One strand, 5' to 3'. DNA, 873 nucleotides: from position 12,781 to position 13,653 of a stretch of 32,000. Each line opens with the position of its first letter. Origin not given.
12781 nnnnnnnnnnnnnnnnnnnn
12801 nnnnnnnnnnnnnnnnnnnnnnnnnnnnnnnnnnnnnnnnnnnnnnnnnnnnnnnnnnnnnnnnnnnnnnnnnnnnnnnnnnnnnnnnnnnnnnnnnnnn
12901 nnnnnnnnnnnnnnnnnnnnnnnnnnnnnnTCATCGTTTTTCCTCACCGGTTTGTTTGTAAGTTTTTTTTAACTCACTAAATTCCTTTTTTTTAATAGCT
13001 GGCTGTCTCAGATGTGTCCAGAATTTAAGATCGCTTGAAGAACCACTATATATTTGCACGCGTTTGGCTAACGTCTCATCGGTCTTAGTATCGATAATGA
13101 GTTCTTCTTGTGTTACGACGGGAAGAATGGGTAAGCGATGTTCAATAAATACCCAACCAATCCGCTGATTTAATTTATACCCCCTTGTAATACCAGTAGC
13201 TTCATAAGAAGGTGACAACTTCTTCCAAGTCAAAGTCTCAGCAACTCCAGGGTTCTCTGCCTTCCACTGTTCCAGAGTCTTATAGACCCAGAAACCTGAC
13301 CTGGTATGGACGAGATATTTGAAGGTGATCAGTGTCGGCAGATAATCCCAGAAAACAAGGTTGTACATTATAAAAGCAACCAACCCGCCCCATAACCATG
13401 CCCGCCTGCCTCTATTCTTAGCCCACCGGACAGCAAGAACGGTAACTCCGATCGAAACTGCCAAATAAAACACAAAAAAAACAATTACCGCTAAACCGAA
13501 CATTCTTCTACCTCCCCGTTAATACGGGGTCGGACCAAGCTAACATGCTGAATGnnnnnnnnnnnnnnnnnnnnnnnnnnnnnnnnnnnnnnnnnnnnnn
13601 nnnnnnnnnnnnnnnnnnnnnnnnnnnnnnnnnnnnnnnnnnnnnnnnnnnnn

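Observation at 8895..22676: RAYT/REP-derived repeats sit at most cassette junctions: an integron-like, uniformly oriented cassette array without an integrase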

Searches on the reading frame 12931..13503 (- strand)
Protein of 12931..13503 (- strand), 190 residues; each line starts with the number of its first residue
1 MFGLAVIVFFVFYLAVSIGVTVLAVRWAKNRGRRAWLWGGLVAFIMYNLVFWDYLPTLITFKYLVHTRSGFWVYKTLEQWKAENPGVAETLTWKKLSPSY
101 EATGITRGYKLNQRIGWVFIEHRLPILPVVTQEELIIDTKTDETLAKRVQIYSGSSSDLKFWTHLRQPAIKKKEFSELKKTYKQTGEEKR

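Call 4: search_protein_families(library=pfam, proteins=[window:12931-13503:-], max_evalue=0.01)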
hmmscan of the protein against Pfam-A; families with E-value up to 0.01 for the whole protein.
window:12931-13503:- (190 aa): 0 families

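Call 7: search_protein_families(library=ncbifam, proteins=[window:12931-13503:-], max_evalue=0.01)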
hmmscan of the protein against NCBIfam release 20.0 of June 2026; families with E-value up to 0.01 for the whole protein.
window:12931-13503:- (190 aa): 0 families
